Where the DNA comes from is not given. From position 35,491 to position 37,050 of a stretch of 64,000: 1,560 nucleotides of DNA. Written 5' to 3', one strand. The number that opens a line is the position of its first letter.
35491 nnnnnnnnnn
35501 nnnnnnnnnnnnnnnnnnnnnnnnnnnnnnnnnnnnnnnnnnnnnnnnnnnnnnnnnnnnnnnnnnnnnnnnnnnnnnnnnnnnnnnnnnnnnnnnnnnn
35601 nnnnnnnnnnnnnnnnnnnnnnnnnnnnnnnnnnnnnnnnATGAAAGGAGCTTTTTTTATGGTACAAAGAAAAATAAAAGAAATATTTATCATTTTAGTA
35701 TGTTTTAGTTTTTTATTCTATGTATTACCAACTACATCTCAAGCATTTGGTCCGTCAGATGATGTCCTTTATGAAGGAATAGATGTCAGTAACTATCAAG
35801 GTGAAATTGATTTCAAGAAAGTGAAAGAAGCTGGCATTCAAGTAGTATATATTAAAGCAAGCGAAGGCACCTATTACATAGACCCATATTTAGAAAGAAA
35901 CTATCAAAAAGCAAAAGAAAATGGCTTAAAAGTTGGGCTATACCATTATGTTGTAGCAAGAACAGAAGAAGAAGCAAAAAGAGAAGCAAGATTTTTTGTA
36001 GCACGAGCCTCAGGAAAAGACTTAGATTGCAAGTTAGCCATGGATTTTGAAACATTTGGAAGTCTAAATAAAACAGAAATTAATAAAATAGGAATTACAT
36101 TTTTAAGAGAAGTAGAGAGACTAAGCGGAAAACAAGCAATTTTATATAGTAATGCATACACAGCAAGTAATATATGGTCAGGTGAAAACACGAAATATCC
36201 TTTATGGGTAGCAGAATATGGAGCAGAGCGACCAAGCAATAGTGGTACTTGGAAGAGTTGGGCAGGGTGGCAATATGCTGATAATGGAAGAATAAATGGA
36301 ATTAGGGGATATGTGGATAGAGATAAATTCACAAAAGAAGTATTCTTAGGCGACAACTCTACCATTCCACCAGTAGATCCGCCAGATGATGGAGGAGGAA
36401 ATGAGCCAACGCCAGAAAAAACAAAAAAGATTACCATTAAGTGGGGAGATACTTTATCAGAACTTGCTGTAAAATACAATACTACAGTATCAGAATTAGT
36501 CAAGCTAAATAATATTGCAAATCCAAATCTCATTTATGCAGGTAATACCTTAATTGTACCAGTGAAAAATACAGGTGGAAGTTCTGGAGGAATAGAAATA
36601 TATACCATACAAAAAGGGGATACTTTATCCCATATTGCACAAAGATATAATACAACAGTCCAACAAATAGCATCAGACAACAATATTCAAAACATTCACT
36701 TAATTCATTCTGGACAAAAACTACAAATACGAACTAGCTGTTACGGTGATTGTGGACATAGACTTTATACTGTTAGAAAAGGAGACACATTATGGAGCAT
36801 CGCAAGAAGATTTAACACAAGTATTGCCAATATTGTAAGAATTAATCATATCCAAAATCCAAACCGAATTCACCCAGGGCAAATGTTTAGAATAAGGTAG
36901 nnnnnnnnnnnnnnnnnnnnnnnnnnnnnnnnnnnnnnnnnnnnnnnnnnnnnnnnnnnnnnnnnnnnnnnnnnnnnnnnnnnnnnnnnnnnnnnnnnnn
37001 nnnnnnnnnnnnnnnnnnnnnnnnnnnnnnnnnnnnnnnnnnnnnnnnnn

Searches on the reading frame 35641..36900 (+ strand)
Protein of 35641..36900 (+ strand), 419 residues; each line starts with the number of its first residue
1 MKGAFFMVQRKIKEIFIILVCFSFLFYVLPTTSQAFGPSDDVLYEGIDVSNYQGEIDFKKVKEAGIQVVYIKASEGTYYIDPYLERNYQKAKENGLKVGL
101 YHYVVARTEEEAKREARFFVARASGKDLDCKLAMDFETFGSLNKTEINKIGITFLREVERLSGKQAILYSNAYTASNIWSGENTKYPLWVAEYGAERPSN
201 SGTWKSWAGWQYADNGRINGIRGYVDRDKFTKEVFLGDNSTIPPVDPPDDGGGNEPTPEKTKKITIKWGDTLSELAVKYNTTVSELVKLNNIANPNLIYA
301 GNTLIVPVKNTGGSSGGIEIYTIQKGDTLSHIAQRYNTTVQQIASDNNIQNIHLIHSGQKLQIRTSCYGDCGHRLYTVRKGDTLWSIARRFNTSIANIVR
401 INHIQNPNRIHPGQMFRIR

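Call 83: search_protein_families(library=ncbifam, proteins=[window:35641-36900:+], max_evalue=0.00001)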
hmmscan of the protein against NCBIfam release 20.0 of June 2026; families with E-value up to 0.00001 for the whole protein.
window:35641-36900:+ (419 aa): 17 families
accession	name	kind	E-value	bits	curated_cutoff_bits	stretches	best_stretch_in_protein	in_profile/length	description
TIGR02899.1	spore_safA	subfamily_domain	2.7e-26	91.2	67.85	2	378-417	1-41/44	SafA/ExsA family spore coat assembly protein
NF040883.1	amid_act_ActS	equivalog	1.6e-25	89.8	375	2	369-418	29-78/242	amidase activator ActS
NF052398.1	Agg_Promo_Fact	equivalog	2.9e-25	89.6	170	2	320-365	30-75/202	aggregation-promoting factor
NF050804.1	CellDivDipMCaul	equivalog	1.9e-23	83.1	900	2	264-370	311-409/634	cell division endopeptidase DipM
NF008050.0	PRK10783.1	equivalog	3.5e-21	75.1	508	1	319-415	344-444/457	murein transglycosylase D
NF010723.1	PRK14125.1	equivalog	9.2e-20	70.4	60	1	256-309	27-87/87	cell division suppressor protein YneA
NF004974.0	PRK06347.1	equivalog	4.3e-19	69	701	1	309-418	470-591/592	1,4-beta-N-acetylmuramoylhydrolase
TIGR02907.1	spore_VI_D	equivalog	1.6e-18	67.4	169.85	1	319-363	300-343/344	stage VI sporulation protein D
NF042931.1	SAG1386_EF1546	equivalog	8.3e-16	58.5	80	0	316-364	107-158/158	SAG1386/EF1546 family surface-associated protein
NF008399.0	PRK11198.1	equivalog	2.1e-14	54.2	134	1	372-418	94-145/149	peptidoglycan-binding protein LysM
NF047755.1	LIC_10271_M23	exception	1.2e-13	51.3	180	0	374-418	25-69/207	LIC_10271 family cell wall hydrolase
NF010495.0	PRK13914.1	equivalog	5.7e-11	42.1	647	0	323-364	32-72/481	invasion associated endopeptidase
NF041208.1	celldiv_DipM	equivalog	2.1e-09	37.1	740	0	314-366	181-230/419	cell division endopeptidase DipM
NF008123.1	PRK10871.1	equivalog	8.4e-09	35.3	311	0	313-366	100-152/365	murein hydrolase activator NlpD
NF047657.1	CellWlHdaseLepto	equivalog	2e-08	34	400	0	373-418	26-71/221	hypothetical protein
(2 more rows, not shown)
